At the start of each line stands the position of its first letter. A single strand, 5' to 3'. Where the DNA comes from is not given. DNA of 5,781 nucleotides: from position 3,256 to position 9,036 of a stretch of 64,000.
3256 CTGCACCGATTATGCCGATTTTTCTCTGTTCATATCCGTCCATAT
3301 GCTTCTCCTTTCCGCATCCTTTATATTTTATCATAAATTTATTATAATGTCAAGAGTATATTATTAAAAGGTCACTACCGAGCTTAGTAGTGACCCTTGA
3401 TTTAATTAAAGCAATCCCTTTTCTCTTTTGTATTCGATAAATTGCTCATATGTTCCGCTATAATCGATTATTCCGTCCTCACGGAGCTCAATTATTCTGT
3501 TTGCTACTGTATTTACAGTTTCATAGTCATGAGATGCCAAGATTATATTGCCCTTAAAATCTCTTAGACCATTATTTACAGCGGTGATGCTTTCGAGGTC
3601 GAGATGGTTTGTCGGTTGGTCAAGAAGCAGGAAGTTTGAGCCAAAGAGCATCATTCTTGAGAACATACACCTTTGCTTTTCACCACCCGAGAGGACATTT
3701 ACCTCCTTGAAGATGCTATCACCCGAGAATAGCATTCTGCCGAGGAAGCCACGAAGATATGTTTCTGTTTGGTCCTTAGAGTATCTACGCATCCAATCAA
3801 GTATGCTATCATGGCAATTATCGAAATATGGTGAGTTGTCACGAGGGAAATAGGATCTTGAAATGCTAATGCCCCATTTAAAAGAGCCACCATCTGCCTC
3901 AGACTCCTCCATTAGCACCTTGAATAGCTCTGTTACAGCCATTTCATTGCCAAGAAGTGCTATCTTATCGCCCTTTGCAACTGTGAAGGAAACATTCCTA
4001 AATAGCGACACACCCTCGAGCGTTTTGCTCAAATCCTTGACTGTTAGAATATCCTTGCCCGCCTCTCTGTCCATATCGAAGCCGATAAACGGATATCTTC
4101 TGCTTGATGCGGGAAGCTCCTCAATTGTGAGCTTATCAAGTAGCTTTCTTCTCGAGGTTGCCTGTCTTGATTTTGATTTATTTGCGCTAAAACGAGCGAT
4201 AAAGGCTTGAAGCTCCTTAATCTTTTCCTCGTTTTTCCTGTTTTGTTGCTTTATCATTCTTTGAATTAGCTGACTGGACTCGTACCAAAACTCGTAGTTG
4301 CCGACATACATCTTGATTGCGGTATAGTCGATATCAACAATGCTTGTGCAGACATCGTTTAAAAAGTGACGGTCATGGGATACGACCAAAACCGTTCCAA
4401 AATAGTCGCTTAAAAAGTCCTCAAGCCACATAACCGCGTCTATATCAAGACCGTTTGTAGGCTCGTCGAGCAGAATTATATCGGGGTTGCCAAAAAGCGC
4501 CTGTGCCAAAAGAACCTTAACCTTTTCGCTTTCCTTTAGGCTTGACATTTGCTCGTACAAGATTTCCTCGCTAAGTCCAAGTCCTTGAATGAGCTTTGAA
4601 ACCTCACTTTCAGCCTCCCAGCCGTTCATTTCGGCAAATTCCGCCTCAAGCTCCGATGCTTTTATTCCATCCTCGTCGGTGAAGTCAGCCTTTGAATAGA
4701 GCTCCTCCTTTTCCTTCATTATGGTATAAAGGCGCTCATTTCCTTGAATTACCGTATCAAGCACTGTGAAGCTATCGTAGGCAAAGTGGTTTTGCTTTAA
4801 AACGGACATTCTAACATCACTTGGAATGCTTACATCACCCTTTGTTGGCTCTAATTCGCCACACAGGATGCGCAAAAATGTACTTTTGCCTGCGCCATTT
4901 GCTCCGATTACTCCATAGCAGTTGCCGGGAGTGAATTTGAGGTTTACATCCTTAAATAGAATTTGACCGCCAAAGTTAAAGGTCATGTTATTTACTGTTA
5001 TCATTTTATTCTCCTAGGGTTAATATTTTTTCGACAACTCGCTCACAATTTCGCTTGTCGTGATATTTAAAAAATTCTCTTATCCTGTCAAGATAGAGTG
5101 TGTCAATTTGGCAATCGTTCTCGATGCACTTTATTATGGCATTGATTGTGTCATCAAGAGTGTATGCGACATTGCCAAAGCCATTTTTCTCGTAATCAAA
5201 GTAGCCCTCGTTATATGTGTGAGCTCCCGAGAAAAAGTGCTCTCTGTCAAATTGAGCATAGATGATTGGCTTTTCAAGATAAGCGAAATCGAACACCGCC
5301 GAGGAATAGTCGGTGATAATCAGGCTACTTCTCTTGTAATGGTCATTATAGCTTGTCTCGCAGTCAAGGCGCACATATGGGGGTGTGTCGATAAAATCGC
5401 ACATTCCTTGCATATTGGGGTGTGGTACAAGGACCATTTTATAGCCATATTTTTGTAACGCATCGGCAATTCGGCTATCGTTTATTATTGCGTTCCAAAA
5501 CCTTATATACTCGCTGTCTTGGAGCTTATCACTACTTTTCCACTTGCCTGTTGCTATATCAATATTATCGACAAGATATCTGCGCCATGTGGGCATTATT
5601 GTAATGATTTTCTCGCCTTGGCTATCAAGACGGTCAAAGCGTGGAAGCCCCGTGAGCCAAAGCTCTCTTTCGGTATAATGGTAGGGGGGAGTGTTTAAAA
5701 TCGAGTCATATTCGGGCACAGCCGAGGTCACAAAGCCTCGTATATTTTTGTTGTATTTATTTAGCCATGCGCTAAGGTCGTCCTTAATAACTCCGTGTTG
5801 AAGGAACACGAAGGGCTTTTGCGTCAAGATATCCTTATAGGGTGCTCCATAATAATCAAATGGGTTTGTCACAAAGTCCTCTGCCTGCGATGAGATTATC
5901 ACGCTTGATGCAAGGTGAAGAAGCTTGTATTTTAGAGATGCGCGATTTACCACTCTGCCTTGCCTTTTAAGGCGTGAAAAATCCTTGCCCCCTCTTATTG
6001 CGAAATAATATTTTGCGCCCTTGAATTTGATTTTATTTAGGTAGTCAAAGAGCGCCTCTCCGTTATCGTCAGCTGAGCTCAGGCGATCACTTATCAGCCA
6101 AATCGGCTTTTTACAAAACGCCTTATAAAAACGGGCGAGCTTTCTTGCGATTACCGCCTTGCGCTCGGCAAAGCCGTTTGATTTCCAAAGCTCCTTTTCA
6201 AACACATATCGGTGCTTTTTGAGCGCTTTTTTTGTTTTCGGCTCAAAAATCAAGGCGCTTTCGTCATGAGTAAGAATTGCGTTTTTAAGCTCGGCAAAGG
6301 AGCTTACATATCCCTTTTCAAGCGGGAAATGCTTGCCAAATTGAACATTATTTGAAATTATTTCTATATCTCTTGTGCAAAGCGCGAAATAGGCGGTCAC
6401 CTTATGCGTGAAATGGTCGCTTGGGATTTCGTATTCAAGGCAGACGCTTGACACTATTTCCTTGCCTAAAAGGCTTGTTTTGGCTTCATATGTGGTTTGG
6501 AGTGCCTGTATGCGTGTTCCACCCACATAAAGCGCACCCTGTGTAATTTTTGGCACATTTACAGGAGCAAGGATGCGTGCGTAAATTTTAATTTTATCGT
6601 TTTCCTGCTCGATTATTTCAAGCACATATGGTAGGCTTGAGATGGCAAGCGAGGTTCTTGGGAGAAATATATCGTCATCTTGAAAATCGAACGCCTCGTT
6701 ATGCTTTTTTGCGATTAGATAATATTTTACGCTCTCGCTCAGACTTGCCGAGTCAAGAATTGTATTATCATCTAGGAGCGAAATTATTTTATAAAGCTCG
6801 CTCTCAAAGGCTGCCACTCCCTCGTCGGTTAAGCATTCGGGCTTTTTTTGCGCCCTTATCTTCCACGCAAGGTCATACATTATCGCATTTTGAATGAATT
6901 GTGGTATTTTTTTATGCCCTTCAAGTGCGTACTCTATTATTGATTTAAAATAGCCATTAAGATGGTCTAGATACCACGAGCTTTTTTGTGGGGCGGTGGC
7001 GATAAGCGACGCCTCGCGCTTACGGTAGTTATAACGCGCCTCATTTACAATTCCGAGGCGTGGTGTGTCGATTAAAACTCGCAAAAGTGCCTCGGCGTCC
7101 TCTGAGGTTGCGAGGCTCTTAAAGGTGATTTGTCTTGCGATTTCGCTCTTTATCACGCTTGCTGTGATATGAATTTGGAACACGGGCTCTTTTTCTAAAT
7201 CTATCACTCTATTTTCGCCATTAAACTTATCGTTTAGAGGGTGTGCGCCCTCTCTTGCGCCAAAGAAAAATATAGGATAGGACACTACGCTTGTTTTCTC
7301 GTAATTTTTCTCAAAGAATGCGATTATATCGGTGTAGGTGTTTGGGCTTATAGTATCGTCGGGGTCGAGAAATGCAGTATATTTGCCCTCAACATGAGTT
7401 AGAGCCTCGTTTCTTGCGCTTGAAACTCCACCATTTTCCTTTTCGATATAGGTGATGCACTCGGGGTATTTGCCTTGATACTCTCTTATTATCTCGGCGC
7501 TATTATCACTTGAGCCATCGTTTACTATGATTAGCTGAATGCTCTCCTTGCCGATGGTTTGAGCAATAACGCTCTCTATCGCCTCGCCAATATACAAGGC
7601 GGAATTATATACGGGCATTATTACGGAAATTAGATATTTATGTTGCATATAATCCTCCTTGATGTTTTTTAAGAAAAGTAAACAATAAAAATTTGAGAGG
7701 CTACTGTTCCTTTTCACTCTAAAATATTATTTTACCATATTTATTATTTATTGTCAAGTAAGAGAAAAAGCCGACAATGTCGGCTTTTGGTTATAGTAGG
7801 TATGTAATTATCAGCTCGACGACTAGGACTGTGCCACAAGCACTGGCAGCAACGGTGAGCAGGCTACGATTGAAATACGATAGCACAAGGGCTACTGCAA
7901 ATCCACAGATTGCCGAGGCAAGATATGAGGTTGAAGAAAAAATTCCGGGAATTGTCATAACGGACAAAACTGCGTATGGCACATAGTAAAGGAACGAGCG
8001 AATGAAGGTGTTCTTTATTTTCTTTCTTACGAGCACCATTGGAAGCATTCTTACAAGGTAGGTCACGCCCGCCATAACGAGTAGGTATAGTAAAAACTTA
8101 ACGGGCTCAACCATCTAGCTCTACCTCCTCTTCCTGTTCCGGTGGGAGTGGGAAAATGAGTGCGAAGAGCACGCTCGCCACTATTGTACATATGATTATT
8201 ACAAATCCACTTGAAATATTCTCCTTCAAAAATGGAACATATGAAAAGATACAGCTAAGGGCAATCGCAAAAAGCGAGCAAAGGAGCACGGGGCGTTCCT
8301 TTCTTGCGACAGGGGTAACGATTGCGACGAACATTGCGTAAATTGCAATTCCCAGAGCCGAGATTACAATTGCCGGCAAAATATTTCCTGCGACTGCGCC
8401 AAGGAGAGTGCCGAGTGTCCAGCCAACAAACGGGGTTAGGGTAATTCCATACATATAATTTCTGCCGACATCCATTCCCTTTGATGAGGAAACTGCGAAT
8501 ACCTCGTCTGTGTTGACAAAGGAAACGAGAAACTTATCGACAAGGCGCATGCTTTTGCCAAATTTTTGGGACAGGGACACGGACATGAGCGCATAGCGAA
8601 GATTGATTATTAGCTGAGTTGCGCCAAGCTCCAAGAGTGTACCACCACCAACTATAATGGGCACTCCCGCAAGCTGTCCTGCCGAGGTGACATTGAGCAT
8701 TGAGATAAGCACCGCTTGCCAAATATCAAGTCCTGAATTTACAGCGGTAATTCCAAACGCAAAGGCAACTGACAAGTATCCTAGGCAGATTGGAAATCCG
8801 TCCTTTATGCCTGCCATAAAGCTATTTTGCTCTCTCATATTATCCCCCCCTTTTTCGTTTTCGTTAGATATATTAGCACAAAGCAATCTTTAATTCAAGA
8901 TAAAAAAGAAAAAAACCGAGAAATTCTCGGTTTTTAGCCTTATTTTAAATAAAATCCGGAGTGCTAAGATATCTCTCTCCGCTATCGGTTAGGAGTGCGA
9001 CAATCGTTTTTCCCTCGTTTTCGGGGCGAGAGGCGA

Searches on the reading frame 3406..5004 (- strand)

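Call 76: search_protein_families(library=pfam, proteins=[window:3406-5004:-])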
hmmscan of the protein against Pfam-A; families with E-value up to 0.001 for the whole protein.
window:3406-5004:- (532 aa): 4 families
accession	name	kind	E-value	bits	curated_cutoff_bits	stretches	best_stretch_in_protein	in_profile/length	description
PF00005.33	ABC_tran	-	1.2e-33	117.1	25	2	17-184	1-137/137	ABC transporter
PF12848.13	ABC_tran_Xtn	-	8.1e-21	74.3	25.9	1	223-299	1-77/85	ABC transporter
PF13304.12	AAA_21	-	1.6e-09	38.7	27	0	30-74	2-52/304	AAA domain, putative AbiEii toxin, Type IV TA system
PF02463.25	SMC_N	-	2.8e-06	27.4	40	1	20-506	18-210/220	RecF/RecN/SMC N terminal domain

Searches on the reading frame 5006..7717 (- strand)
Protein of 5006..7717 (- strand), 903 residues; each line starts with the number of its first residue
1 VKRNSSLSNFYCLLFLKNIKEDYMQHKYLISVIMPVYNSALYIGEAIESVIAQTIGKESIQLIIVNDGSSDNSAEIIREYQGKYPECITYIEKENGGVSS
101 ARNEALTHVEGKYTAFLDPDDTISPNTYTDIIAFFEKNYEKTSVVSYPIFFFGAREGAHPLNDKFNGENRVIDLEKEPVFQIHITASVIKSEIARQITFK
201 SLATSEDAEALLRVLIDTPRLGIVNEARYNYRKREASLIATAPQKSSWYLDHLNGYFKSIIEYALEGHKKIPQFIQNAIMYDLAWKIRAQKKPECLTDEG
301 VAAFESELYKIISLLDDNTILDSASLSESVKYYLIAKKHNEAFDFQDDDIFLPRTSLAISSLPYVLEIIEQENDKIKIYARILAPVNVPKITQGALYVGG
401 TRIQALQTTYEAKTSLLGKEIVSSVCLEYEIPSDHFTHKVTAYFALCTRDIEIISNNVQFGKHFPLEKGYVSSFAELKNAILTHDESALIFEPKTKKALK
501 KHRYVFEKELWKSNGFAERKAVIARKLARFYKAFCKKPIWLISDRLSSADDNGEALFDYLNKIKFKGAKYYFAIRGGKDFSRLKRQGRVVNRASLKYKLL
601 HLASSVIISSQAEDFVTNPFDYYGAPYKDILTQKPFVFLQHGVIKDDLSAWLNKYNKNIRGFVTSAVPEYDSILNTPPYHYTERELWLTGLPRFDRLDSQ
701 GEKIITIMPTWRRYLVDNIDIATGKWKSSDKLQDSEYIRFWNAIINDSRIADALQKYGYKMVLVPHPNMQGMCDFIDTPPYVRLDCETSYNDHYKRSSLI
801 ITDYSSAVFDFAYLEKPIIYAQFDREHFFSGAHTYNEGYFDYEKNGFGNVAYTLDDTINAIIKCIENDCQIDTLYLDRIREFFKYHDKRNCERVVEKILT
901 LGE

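Call 76: search_protein_families(library=pfam, proteins=[window:5006-7717:-])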
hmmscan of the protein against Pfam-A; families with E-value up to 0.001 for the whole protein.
window:5006-7717:- (903 aa): 4 families
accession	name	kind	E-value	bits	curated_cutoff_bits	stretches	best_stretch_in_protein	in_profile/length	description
PF04464.20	Glyphos_transf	-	6e-40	137.8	22.1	1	532-899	9-366/367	CDP-Glycerol:Poly(glycerophosphate) glycerophosphotransferase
PF00535.33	Glycos_transf_2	-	1.3e-31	110.2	23.3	1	31-162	1-130/168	Glycosyl transferase family 2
PF13641.12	Glyco_tranf_2_3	-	5.9e-10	40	27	1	30-135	3-111/230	Glycosyltransferase like family 2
PF10111.15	Glyco_tranf_2_2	-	1e-07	32.2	27.3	1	31-133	1-104/276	Glycosyltransferase like family 2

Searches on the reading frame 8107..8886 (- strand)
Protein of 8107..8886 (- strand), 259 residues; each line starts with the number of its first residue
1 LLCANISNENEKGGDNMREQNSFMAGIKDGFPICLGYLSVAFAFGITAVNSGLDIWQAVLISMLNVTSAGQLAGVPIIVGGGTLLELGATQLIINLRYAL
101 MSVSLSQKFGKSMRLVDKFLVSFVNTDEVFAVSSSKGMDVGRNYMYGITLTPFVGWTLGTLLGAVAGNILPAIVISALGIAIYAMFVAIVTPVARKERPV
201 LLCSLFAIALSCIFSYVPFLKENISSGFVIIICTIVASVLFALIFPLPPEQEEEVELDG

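Call 76: search_protein_families(library=pfam, proteins=[window:8107-8886:-])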
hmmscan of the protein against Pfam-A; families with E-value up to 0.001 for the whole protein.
window:8107-8886:- (259 aa): 1 family
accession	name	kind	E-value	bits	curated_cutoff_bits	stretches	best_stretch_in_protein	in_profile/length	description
PF03591.19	AzlC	-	2.7e-40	138.4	32.1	1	32-170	1-137/137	AzlC protein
